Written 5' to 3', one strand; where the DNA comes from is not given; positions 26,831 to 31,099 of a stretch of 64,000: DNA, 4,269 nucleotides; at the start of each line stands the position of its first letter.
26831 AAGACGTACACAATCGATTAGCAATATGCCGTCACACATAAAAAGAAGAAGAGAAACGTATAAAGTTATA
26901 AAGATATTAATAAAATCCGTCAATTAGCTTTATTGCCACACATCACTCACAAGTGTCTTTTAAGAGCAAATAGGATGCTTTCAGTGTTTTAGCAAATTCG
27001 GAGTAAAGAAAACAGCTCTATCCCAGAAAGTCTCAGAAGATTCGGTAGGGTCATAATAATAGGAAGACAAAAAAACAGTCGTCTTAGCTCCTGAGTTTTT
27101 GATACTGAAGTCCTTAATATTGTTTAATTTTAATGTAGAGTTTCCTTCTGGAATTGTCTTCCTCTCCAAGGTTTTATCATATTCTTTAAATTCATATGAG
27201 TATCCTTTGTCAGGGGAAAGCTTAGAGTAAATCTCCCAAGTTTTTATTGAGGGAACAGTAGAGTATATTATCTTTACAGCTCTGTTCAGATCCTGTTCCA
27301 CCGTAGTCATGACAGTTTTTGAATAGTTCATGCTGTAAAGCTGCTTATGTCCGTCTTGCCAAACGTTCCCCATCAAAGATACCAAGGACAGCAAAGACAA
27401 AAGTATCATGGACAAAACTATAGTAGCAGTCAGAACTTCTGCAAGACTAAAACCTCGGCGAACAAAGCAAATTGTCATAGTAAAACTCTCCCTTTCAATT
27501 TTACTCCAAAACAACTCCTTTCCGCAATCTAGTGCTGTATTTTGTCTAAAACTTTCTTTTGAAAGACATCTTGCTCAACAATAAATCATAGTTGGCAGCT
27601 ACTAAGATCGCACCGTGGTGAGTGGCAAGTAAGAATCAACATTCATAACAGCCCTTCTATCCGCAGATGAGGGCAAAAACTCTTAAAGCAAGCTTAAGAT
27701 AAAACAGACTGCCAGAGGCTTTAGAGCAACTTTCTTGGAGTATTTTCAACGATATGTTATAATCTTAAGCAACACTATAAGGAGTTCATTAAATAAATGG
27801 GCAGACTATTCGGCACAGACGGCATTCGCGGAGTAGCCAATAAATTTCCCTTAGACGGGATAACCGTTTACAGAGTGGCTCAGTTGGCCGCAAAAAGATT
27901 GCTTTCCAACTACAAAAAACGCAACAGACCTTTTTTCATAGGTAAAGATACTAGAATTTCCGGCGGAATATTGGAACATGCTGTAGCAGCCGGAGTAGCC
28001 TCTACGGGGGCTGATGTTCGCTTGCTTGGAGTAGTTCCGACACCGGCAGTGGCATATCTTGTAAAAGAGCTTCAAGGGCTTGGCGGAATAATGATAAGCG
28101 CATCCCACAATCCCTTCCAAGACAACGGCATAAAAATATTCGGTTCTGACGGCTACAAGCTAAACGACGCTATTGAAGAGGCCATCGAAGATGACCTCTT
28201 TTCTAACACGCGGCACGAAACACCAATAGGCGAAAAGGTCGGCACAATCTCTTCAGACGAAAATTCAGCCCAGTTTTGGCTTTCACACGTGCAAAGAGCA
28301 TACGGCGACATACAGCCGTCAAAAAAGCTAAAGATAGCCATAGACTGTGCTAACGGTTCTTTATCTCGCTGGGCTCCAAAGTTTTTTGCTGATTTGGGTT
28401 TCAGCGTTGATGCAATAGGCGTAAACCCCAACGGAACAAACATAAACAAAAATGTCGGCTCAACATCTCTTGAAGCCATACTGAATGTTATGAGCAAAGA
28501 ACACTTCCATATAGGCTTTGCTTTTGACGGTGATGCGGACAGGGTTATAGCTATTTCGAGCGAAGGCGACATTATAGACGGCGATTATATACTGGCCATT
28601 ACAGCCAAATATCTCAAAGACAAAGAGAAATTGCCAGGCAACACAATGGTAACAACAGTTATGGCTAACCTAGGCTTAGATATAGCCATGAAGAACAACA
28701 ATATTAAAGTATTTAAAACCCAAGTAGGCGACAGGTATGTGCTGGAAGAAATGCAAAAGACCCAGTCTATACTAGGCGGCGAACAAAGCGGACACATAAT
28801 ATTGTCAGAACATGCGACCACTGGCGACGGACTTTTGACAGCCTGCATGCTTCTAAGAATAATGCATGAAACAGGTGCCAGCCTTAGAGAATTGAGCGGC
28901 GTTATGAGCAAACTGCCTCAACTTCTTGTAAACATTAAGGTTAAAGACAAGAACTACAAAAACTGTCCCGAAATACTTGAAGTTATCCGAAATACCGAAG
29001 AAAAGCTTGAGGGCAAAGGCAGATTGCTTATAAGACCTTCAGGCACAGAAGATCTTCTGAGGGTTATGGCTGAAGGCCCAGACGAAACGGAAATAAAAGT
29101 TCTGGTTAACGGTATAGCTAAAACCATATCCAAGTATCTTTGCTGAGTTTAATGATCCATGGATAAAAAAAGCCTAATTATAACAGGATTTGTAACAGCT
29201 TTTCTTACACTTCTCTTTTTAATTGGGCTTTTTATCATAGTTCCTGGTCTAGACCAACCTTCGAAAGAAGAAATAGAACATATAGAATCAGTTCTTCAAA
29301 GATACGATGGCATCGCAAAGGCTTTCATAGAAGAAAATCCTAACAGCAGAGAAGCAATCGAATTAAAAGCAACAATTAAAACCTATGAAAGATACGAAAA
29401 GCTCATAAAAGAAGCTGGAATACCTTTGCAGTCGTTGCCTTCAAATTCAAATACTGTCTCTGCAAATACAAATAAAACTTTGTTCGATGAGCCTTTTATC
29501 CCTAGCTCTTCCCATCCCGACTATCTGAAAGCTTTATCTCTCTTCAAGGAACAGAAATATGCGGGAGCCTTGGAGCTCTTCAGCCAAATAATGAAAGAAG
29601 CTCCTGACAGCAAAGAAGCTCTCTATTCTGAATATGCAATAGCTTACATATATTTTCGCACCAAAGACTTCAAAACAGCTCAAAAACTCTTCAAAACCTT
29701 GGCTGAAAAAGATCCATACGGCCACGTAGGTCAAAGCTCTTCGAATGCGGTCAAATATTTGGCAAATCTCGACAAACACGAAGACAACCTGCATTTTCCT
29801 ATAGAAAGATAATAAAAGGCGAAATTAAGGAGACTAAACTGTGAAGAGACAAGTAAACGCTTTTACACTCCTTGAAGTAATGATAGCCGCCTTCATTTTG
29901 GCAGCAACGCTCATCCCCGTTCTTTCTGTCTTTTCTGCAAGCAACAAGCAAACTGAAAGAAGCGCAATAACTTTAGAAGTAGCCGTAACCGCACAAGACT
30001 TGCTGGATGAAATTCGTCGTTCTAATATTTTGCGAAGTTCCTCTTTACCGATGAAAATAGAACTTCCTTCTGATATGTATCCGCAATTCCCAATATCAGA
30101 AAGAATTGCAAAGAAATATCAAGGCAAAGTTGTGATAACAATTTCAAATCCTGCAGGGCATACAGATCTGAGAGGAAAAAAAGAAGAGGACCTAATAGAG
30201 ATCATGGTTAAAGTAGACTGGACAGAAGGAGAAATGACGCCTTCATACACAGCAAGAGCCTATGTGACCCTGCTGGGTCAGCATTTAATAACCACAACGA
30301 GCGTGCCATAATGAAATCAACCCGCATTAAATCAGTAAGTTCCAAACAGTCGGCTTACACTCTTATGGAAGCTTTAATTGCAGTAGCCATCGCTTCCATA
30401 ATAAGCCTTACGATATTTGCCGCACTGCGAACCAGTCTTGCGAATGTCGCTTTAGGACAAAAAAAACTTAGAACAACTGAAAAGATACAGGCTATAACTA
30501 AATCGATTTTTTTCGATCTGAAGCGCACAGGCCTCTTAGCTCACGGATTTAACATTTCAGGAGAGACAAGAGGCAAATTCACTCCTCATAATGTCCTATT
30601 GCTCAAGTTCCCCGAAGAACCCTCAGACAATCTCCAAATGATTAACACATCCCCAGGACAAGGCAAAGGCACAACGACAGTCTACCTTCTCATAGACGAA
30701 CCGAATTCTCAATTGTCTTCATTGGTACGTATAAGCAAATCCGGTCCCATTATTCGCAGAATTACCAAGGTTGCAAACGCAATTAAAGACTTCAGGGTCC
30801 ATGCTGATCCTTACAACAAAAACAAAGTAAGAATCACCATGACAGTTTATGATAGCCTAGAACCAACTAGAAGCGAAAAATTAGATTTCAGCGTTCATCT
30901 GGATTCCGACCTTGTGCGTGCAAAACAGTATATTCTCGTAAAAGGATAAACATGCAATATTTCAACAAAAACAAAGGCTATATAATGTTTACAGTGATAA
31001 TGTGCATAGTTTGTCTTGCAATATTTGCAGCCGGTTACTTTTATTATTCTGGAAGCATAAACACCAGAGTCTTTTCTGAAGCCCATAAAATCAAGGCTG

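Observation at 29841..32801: Minor-pilin operon (two prepilins + small TM protein) capped by an FG-GAP beta-propeller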

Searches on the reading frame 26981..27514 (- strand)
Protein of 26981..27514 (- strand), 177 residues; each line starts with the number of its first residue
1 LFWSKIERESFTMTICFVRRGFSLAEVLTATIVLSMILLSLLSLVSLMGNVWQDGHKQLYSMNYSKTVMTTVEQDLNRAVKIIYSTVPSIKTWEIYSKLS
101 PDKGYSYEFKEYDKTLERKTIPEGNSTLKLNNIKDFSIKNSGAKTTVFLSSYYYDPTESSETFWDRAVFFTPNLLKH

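Call 3: search_protein_families(library=pfam, proteins=[window:26981-27514:-], max_evalue=1)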
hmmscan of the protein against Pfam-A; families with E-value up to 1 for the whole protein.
window:26981-27514:- (177 aa): 1 family
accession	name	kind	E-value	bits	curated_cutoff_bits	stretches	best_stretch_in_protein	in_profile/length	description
PF07963.17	N_methyl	-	0.0024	17.8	21.2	1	19-41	4-26/27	Prokaryotic N-terminal methylation motif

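Call 4: search_protein_families(library=ncbifam, proteins=[window:26981-27514:-], max_evalue=1)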
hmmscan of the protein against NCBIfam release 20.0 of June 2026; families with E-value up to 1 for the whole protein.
window:26981-27514:- (177 aa): 8 families
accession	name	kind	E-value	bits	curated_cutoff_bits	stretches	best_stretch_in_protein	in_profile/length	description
NF041002.1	pilin_ComGF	equivalog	9.3e-06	25.9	80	1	20-147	2-122/139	competence type IV pilus minor pilin ComGF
NF007848.0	PRK10557.1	equivalog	7.3e-05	22.2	120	1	19-79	10-70/192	prepilin peptidase-dependent protein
NF041013.1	T4P_ComGE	equivalog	0.0012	18.9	49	1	20-57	4-41/83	competence type IV pilus minor pilin ComGE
NF007660.0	PRK10332.1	equivalog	0.011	16.3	86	1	19-77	8-68/107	prepilin-type N-terminal cleavage/methylation domain-containing protein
TIGR02532.1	IV_pilin_GFxxxE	domain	0.015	15.1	16.3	1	19-40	1-22/24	prepilin-type N-terminal cleavage/methylation domain-containing protein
TIGR02599.1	TIGR02599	subfamily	0.015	14.5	256.5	1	21-80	1-60/361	Verru_Chthon cassette protein C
NF038304.1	EPS_HpsC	equivalog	0.051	13.1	200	1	19-82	20-83/318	hormogonium polysaccharide secretion pseudopilin HpsC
TIGR02523.1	type_IV_pilV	equivalog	0.3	11.5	52.2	1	20-46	2-28/139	type IV pilus modification protein PilV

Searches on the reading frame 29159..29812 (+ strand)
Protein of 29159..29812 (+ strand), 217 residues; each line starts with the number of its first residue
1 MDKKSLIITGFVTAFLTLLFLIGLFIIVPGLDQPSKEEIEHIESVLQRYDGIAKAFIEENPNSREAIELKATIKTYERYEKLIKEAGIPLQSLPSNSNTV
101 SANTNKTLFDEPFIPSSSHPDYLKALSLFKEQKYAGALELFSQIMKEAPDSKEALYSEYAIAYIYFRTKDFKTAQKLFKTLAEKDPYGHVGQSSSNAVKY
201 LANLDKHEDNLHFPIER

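Call 3: search_protein_families(library=pfam, proteins=[window:29159-29812:+], max_evalue=1)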
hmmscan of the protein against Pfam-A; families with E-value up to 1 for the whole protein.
window:29159-29812:+ (217 aa): 18 families
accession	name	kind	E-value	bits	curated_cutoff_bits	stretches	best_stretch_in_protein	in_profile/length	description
PF14559.12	TPR_19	-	1.3e-08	35.4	25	1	128-186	1-56/68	Tetratricopeptide repeat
PF07719.23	TPR_2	-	4.6e-07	29.9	27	2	159-186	5-32/34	Tetratricopeptide repeat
PF13428.12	TPR_14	-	1.7e-06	28.6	23.5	2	124-155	7-38/44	Tetratricopeptide repeat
PF12895.13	ANAPC3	-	5.6e-06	27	27.2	2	152-181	20-49/82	Anaphase-promoting complex, cyclosome, subunit 3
PF13174.12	TPR_6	-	6.3e-06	26.9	26.3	2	122-151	4-33/33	Tetratricopeptide repeat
PF14853.12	Fis1_TPR_C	-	8.6e-05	23.1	25.3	0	53-74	24-45/53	Fis1 C-terminal tetratricopeptide repeat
PF13432.12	TPR_16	-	0.00027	21.7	32.7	1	122-188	1-64/65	Tetratricopeptide repeat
PF25064.1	ARM_TT21_5th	-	0.00064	20.5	27.8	0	128-155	11-38/117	TT21 fifth ARM repeats domain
PF00515.34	TPR_1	-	0.0029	17.8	27.8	1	122-150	5-33/34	Tetratricopeptide repeat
PF13424.12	TPR_12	-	0.0045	17.6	30.1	1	123-179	8-69/77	Tetratricopeptide repeat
PF17004.11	SRP_TPR_like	-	0.0045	17.5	35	1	123-184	19-67/109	Putative TPR-like repeat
PF22205.1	Csm6_6H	-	0.017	15.6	27.6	1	122-183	6-66/93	Csm6 6H domain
PF23300.3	HEAT_Nup120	-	0.023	15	29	0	157-197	28-68/170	Nucleoporin Nup120, HEAT repeats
PF25218.1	TseH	-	0.033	14.5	27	1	134-202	85-155/167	Type VI secretion system effector TseH-like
PF16989.10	T6SS_VasJ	-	0.037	14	26.2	1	121-183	171-233/255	Type VI secretion, EvfE, EvfF, ImpA, BimE, VC_A0119, VasJ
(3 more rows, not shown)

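Call 4: search_protein_families(library=ncbifam, proteins=[window:29159-29812:+], max_evalue=1)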
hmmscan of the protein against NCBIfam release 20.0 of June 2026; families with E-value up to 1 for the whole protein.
window:29159-29812:+ (217 aa): 12 families
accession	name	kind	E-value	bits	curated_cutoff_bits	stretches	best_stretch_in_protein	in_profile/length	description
TIGR02795.1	tol_pal_ybgF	equivalog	2.4e-07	31.3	90.1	1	121-187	5-71/119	tol-pal system protein YbgF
TIGR02917.1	PEP_TPR_lipo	equivalog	1.8e-05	22.9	312.2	1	114-187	257-327/899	XrtA/PEP-CTERM system TPR-repeat protein PrsT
TIGR03302.1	OM_YfiO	subfamily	0.00014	21.5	81.4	1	122-179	37-94/239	outer membrane protein assembly factor BamD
NF047371.1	FlcA_CTERM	equivalog_domain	0.00028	19.5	300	1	122-183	477-535/646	periplasmic flagellar collar protein FlcA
TIGR02552.1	LcrH_SycD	equivalog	0.0006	19.5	104.8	1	151-187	14-50/136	SycD/LcrH family type III secretion system chaperone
NF053607.1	CHU_0125_OmpA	equivalog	0.00076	18.1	620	1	118-187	19-85/639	CHU_0125 family OmpA-like outer membrane integrity protein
NF047481.1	lipo_LIC12587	subfamily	0.0013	18.2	200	1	123-187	135-198/213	LIC12587 family lipoprotein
NF047507.1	TPR_BatC_Lepto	exception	0.002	17.7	175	1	111-187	51-128/214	TPR repeat-containing protein BatC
NF040959.1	MamA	equivalog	0.002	17.6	200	1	124-186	77-136/204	magnetosome protein MamA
TIGR03362.1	VI_chp_7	equivalog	0.0022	17.1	230.1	1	124-183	394-453/476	type VI secretion system protein TssA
NF052400.1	M48_BAM_BepA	equivalog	0.037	12.8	570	1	127-187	280-339/483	beta-barrel assembly-enhancing protease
NF041423.1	MobC_subf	subfamily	0.23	10.7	200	1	45-85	143-179/240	MobC family replication-relaxation protein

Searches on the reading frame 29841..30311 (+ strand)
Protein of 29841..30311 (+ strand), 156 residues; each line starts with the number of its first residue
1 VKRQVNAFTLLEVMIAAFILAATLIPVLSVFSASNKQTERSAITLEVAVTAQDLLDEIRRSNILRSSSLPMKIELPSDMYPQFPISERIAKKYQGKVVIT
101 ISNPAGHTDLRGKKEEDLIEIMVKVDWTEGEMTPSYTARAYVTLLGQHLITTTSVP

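Call 3: search_protein_families(library=pfam, proteins=[window:29841-30311:+], max_evalue=1)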
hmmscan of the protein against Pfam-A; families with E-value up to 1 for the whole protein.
window:29841-30311:+ (156 aa): 1 family
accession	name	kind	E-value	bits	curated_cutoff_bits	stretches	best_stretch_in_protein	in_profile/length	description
PF07963.17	N_methyl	-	0.00017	21.5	21.2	1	3-24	2-23/27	Prokaryotic N-terminal methylation motif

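Call 4: search_protein_families(library=ncbifam, proteins=[window:29841-30311:+], max_evalue=1)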
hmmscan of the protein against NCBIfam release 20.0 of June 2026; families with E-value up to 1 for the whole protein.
window:29841-30311:+ (156 aa): 9 families
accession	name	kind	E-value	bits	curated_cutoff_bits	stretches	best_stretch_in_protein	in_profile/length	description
NF041013.1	T4P_ComGE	equivalog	3.4e-06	27.1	49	1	4-53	2-51/83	competence type IV pilus minor pilin ComGE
NF047828.1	T3SSXpsI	equivalog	3.7e-06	27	150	1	7-62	3-58/132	type II secretion system protein XpsI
TIGR02523.1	type_IV_pilV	equivalog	6.2e-06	26.7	52.2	1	8-62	4-58/139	type IV pilus modification protein PilV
NF041002.1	pilin_ComGF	equivalog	6e-05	23.3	80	1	6-63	2-61/139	competence type IV pilus minor pilin ComGF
TIGR01707.1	gspI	equivalog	0.015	15.8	44.35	1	8-40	2-34/101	type II secretion system minor pseudopilin GspI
NF040982.1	ComGD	equivalog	0.027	14.9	70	1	6-43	2-39/139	competence type IV pilus minor pilin ComGD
NF006453.0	PRK08808.1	equivalog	0.032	13.3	295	1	1-38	2-40/211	type II secretion system protein J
NF041775.1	typeIV_PilA_Myxo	equivalog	0.039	13.9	400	1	6-53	11-60/214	type IV pilin protein PilA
TIGR02532.1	IV_pilin_GFxxxE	domain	0.044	13.6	16.3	1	7-21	3-17/24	prepilin-type N-terminal cleavage/methylation domain-containing protein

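Call 51: search_solved_structures(query=A6, max_evalue=10)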
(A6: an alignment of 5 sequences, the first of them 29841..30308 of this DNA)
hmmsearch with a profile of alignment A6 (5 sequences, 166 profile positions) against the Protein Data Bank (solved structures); distinct sequences matched with E-value up to 10: 11.
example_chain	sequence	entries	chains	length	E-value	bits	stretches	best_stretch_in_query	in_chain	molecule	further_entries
7tgg_A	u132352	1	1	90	0.00039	23.2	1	7-43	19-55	Geopilin domain 1 protein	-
9egp_A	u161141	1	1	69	0.00085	22.1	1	10-43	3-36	Geopilin domain 1 protein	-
9laa_A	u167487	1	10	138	0.051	16.4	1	10-34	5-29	Type IV pilin protein PilA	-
8pfb_G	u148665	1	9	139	0.23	14.2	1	18-47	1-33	Type IV pilin PilE1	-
9lab_B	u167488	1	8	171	0.36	13.6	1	15-38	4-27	MSHA major pilin subunit MshA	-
8tj2_C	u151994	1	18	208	0.47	13.2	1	18-60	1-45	Type IV major pilin protein PilA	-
5wda_A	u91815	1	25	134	1.4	11.7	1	18-36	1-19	General secretion pathway protein G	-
7rh5_D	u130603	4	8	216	1.5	11.5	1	58-92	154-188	Superoxide dismutase [Cu-Zn]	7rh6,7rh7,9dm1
2m7g_A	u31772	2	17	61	1.6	11.5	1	18-43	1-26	Geopilin domain 1 protein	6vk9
6adq_Y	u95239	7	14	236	1.7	11.4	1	58-92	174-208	Superoxide dismutase [Cu-Zn]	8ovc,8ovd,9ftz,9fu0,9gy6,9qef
9r5y_B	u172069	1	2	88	1.8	11.3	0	108-152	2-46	Adhiron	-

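Call 78: search_protein_families(library=ncbifam, alignment_id=A6, max_evalue=0.01)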
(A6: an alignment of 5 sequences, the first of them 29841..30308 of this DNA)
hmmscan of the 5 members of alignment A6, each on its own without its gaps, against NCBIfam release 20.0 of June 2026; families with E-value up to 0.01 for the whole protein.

A. member 1, window:29841-30308:+ (156 aa): 4 families
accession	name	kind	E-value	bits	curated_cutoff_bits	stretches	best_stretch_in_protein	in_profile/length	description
NF041013.1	T4P_ComGE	equivalog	3.4e-06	27.1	49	1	4-53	2-51/83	competence type IV pilus minor pilin ComGE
NF047828.1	T3SSXpsI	equivalog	3.7e-06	27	150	1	7-62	3-58/132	type II secretion system protein XpsI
TIGR02523.1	type_IV_pilV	equivalog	6.2e-06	26.7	52.2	1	8-62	4-58/139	type IV pilus modification protein PilV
NF041002.1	pilin_ComGF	equivalog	6e-05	23.3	80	1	6-63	2-61/139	competence type IV pilus minor pilin ComGF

B. families by the number of members that match (of 5 scanned): 11 families
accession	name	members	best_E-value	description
TIGR02523.1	type_IV_pilV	5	1e-07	type IV pilus modification protein PilV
NF047828.1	T3SSXpsI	5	3.7e-06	type II secretion system protein XpsI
NF041013.1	T4P_ComGE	4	3.4e-06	competence type IV pilus minor pilin ComGE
TIGR02532.1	IV_pilin_GFxxxE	3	6.1e-07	prepilin-type N-terminal cleavage/methylation domain-containing protein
TIGR01708.2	typeII_sec_gspH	3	9e-05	type II secretion system minor pseudopilin GspH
TIGR01707.1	gspI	2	0.0019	type II secretion system minor pseudopilin GspI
NF038303.1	EPS_HpsB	1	1.4e-05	hormogonium polysaccharide secretion pseudopilin HpsB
NF041002.1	pilin_ComGF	1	6e-05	competence type IV pilus minor pilin ComGF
NF007848.0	PRK10557.1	1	0.00079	prepilin peptidase-dependent protein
NF041775.1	typeIV_PilA_Myxo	1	0.0033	type IV pilin protein PilA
TIGR01710.1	typeII_sec_gspG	1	0.0039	type II secretion system major pseudopilin GspG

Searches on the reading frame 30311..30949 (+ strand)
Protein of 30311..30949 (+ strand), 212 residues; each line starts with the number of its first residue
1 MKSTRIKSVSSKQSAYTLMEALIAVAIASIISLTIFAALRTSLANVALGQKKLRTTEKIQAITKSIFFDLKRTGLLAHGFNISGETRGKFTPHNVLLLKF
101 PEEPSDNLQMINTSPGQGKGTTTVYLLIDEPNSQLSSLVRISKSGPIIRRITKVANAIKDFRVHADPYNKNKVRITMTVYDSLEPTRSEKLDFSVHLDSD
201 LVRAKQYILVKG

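Call 3: search_protein_families(library=pfam, proteins=[window:30311-30949:+], max_evalue=1)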
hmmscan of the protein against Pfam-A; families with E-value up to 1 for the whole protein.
window:30311-30949:+ (212 aa): 2 families
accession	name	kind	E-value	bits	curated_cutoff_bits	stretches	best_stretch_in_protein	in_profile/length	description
PF07963.17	N_methyl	-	5.1e-05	23.1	21.2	1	11-35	2-26/27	Prokaryotic N-terminal methylation motif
PF14012.11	DUF4229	-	0.086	13.3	27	1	16-44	30-58/68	Protein of unknown function (DUF4229)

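Call 4: search_protein_families(library=ncbifam, proteins=[window:30311-30949:+], max_evalue=1)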
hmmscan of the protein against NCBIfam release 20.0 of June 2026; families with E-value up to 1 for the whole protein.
window:30311-30949:+ (212 aa): 10 families
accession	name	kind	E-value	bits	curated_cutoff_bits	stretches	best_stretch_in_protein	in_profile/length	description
NF007848.0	PRK10557.1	equivalog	2.1e-05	24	120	1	6-75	3-72/192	prepilin peptidase-dependent protein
NF041002.1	pilin_ComGF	equivalog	0.0025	18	80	1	13-48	1-36/139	competence type IV pilus minor pilin ComGF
NF041013.1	T4P_ComGE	equivalog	0.0027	17.8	49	1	12-47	2-37/83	competence type IV pilus minor pilin ComGE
NF040982.1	ComGD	equivalog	0.014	15.8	70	1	13-48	1-36/139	competence type IV pilus minor pilin ComGD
NF009969.0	PRK13434.1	equivalog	0.029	14.2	179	1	150-193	83-125/186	F0F1 ATP synthase subunit delta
TIGR02532.1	IV_pilin_GFxxxE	domain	0.03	14.2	16.3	1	13-34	1-22/24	prepilin-type N-terminal cleavage/methylation domain-containing protein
TIGR02598.1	TIGR02598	subfamily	0.097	12.9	51.4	1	15-64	1-50/151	Verru_Chthon cassette protein B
NF007800.0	PRK10506.1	equivalog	0.17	11.7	158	1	10-34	5-29/163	prepilin peptidase-dependent protein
TIGR01711.1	gspJ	equivalog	0.19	11.5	64.85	1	15-62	2-50/192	type II secretion system minor pseudopilin GspJ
TIGR01707.1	gspI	equivalog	0.22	12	44.35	1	16-47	2-33/101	type II secretion system minor pseudopilin GspI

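Call 17: find_homologous_proteins(query=window:30311-30946:+, max_evalue=0.01)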
Query window:30311-30946:+ (212 aa): 1 proteins with E <= 0.01 among 263 candidates.
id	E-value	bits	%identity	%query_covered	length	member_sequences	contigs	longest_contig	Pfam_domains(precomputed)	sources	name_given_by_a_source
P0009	7.3e-129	445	100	100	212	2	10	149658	-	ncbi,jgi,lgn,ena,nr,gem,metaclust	ncbi:MAG: hypothetical protein GX221_06675 [Candidatus Riflebacteria bacterium]|nr:hypothetical prot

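Call 50: search_solved_structures(query=A5, max_evalue=10)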
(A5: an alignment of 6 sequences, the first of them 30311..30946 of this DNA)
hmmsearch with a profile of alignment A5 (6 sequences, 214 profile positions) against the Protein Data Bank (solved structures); distinct sequences matched with E-value up to 10: 5.
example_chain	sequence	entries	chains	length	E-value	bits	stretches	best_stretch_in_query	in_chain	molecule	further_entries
9egp_A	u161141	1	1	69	0.0034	20.5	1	5-30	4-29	Geopilin domain 1 protein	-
9laa_A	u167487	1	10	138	0.006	19.7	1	5-42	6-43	Type IV pilin protein PilA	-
7tgg_A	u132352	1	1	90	0.011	18.9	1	5-30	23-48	Geopilin domain 1 protein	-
3mwg_A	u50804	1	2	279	0.086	15.9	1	85-171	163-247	Iron-regulated ABC transporter siderophore-binding protein SirA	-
3mwf_A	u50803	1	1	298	0.098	15.7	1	85-171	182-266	Iron-regulated ABC transporter siderophore-binding protein SirA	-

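Call 79: search_protein_families(library=ncbifam, alignment_id=A5, max_evalue=0.01)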
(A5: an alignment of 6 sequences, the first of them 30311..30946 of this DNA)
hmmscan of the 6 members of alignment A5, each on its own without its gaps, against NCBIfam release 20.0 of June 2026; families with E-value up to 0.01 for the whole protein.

A. member 1, window:30311-30946:+ (212 aa): 3 families
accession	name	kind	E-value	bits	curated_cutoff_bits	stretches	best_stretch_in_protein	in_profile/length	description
NF007848.0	PRK10557.1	equivalog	2.1e-05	24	120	1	6-75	3-72/192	prepilin peptidase-dependent protein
NF041002.1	pilin_ComGF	equivalog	0.0025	18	80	1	13-48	1-36/139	competence type IV pilus minor pilin ComGF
NF041013.1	T4P_ComGE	equivalog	0.0027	17.8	49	1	12-47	2-37/83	competence type IV pilus minor pilin ComGE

B. families by the number of members that match (of 6 scanned): 9 families
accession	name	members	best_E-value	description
TIGR02532.1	IV_pilin_GFxxxE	4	2.8e-05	prepilin-type N-terminal cleavage/methylation domain-containing protein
NF041013.1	T4P_ComGE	2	7.9e-06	competence type IV pilus minor pilin ComGE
NF040982.1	ComGD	2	1.3e-05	competence type IV pilus minor pilin ComGD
NF007848.0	PRK10557.1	2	2.1e-05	prepilin peptidase-dependent protein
NF041002.1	pilin_ComGF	2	0.00022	competence type IV pilus minor pilin ComGF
TIGR02599.1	TIGR02599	2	0.00039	Verru_Chthon cassette protein C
NF004496.1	PRK05842.1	1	0.002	flagellar hook assembly protein FlgD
NF038304.1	EPS_HpsC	1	0.0037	hormogonium polysaccharide secretion pseudopilin HpsC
NF040999.1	pilin_ComGC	1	0.0056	competence type IV pilus major pilin ComGC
